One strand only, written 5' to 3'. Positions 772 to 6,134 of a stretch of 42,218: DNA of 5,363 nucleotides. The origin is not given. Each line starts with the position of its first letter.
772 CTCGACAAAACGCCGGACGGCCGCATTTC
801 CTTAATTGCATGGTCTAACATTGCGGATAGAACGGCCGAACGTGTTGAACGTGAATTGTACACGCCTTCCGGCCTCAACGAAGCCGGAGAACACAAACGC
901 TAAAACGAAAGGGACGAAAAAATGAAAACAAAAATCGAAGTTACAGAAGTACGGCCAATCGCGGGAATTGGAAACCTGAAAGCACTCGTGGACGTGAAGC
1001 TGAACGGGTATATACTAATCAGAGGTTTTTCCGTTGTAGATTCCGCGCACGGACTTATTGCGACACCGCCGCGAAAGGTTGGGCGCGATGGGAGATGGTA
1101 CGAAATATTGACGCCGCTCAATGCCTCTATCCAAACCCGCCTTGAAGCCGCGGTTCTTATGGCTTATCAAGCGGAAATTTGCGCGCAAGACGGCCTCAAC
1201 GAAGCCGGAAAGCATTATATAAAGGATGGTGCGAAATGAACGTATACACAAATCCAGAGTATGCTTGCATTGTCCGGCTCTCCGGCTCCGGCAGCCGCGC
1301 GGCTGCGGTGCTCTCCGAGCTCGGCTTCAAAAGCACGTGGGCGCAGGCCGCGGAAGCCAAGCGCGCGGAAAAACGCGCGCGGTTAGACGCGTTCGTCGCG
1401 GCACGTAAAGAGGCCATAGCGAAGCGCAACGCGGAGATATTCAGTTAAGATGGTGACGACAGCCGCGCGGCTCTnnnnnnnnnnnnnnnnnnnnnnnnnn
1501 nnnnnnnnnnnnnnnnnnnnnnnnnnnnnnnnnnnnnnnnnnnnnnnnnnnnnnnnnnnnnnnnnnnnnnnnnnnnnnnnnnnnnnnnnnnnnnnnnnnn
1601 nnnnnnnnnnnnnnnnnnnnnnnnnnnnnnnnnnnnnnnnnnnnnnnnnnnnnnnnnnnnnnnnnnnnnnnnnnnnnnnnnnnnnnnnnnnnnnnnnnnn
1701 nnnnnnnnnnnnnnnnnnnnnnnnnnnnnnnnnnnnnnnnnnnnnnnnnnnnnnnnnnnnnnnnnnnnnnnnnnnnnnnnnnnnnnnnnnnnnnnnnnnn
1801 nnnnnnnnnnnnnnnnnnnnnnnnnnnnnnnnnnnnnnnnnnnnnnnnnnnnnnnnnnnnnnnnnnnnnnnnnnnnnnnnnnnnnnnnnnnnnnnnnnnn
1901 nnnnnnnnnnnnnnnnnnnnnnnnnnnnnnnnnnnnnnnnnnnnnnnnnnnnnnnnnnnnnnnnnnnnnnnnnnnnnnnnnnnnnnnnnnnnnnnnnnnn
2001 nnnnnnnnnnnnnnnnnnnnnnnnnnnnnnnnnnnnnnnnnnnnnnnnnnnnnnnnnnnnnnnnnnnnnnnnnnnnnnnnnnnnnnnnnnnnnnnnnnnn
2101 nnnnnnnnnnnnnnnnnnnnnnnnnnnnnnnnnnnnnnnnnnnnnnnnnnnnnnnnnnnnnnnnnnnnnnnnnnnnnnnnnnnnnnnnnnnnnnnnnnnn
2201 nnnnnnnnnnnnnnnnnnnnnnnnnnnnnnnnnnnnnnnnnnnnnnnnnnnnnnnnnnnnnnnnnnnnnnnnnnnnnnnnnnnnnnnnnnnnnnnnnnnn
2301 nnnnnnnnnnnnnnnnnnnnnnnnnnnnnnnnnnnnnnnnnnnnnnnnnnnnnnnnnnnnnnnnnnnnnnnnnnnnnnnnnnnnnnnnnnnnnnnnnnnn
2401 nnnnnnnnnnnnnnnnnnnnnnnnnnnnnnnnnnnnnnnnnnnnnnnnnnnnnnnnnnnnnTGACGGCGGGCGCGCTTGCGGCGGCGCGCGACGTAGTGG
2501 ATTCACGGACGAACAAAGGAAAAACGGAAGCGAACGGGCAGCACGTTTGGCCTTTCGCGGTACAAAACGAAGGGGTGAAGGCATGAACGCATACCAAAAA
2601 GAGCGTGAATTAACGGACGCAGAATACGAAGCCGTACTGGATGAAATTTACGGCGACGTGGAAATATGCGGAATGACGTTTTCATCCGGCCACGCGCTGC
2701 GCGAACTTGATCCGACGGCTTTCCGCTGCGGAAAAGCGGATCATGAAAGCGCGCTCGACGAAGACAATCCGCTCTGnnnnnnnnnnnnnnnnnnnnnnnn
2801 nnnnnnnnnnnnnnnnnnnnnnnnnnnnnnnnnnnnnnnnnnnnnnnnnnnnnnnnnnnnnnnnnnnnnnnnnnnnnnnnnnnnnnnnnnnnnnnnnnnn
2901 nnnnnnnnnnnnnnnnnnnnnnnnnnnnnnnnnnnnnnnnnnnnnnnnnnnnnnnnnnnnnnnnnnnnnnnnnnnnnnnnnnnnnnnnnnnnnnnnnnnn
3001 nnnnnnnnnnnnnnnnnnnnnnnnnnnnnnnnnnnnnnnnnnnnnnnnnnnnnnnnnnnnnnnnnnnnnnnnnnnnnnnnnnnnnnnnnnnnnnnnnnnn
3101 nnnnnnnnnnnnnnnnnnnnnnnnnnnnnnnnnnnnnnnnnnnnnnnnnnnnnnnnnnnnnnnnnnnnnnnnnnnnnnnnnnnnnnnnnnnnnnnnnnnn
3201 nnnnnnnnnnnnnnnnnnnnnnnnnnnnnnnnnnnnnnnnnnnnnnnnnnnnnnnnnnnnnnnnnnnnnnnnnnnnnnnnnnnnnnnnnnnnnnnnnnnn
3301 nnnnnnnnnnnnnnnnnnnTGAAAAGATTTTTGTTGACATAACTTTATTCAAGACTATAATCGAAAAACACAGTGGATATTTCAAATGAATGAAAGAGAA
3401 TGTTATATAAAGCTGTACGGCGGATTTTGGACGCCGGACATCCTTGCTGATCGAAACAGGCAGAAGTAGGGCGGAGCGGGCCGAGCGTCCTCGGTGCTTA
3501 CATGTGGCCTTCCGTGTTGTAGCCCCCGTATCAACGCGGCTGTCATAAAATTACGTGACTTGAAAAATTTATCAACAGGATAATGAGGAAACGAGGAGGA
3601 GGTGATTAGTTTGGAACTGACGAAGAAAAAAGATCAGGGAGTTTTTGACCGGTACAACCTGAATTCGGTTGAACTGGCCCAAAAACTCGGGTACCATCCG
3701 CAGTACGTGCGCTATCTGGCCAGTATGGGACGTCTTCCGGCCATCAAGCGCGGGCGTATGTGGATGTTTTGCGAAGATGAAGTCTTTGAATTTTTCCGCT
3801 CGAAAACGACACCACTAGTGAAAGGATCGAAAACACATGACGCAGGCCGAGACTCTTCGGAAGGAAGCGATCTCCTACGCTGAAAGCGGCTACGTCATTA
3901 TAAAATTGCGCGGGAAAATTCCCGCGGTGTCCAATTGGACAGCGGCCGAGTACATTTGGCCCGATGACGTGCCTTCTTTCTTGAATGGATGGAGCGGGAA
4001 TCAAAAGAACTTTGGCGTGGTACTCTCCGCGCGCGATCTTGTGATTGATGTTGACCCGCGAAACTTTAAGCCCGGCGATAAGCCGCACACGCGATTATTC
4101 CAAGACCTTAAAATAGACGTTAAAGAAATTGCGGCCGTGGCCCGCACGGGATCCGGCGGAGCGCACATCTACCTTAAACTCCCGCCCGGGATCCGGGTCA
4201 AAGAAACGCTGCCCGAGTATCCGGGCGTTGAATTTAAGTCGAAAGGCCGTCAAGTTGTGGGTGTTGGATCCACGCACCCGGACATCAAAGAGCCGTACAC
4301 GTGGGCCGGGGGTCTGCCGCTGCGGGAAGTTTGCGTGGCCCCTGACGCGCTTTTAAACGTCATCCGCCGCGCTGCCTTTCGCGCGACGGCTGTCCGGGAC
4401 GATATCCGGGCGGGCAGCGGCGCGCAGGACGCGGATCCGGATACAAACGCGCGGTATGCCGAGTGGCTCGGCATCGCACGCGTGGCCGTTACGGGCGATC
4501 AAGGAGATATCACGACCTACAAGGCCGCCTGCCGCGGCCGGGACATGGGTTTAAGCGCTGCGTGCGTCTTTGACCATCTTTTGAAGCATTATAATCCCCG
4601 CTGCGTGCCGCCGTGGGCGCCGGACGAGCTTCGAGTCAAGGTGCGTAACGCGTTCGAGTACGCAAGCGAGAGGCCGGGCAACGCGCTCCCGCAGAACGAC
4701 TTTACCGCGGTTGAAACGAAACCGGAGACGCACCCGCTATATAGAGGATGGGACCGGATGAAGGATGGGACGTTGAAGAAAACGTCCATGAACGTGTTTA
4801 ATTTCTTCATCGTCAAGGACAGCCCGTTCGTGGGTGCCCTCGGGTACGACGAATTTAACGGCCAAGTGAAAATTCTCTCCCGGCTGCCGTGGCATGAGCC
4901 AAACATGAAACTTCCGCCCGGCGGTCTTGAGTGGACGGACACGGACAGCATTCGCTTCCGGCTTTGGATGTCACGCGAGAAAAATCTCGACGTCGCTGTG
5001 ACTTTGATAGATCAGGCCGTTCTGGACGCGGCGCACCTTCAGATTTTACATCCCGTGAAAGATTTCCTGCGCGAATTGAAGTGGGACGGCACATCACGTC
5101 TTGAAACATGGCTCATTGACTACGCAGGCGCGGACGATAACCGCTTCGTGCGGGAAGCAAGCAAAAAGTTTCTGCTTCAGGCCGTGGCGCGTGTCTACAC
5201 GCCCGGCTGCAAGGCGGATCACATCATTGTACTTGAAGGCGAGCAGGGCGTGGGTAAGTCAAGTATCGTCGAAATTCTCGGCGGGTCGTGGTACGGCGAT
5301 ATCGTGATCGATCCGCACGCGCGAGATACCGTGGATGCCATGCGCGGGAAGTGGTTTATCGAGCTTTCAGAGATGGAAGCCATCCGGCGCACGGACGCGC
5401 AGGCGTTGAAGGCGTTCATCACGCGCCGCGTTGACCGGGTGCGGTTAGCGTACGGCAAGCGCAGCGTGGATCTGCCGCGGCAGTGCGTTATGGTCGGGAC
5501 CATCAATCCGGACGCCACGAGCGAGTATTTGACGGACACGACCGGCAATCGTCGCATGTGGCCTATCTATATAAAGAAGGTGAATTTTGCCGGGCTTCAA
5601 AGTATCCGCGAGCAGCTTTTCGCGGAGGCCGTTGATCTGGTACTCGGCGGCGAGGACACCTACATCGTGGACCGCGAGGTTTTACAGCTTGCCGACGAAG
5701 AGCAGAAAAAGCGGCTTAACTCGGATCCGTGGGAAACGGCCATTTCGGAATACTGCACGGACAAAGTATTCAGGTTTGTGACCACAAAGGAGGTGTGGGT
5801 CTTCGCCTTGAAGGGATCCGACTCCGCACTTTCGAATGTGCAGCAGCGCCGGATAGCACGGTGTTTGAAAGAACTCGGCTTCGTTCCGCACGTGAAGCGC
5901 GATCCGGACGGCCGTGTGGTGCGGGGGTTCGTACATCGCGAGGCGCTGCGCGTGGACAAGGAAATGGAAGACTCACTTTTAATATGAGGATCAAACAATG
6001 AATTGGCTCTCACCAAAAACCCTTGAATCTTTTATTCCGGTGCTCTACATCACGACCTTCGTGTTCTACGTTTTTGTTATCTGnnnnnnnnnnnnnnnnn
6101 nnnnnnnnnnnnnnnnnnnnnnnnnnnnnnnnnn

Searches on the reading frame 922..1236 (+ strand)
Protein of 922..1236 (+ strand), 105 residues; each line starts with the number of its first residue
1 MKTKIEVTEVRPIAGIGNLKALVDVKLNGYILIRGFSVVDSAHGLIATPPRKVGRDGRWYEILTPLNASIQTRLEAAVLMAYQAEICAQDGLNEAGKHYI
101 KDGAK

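Call 90: search_protein_families(library=pfam, proteins=[window:922-1236:+], max_evalue=0.01)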
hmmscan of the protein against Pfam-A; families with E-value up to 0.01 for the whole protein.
window:922-1236:+ (105 aa): 1 family
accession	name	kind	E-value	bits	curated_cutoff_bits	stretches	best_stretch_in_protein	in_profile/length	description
PF04026.17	SpoVG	-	5.8e-12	46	29.6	1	6-83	4-81/82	SpoVG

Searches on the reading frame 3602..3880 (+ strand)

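Call 90: search_protein_families(library=pfam, proteins=[window:3602-3880:+], max_evalue=0.01)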
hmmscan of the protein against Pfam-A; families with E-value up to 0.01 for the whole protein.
window:3602-3880:+ (93 aa): 1 family
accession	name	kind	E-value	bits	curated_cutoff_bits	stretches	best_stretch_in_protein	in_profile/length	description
PF12728.13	HTH_17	-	1.4e-08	35.3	27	1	23-68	5-50/51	Helix-turn-helix domain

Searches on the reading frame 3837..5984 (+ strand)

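Call 8: search_protein_families(library=phrogs, proteins=[window:3837-5984:+], max_evalue=0.01)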
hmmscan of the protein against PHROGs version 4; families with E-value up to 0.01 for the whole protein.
window:3837-5984:+ (716 aa): 10 families
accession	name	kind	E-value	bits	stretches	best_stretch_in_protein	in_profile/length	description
phrog_256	-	DNA, RNA and nucleotide metabolism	6.5e-99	333.6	1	284-643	350-704/798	DNA helicase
phrog_1313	-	DNA, RNA and nucleotide metabolism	6.9e-92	310.2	1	306-702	143-556/568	DNA helicase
phrog_15962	-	DNA, RNA and nucleotide metabolism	2.3e-64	219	1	333-704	422-807/835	DNA primase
phrog_2249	-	DNA, RNA and nucleotide metabolism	4.7e-44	152.2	1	363-679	407-751/802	DNA primase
phrog_36873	-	DNA, RNA and nucleotide metabolism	4.3e-33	115.1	1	392-684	478-765/1082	DNA helicase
phrog_1156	-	DNA, RNA and nucleotide metabolism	2.6e-31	109.9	2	4-217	10-221/855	DNA primase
phrog_16593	-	DNA, RNA and nucleotide metabolism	9.3e-30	104.6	1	388-626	485-726/823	DNA primase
phrog_4630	-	DNA, RNA and nucleotide metabolism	2e-17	64.1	1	415-581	195-367/581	DNA primase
phrog_3022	-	DNA, RNA and nucleotide metabolism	9.9e-08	31.8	1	49-180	64-187/788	DNA primase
phrog_906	-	DNA, RNA and nucleotide metabolism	0.00029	20.7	1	102-202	171-264/872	DNA polymerase/primase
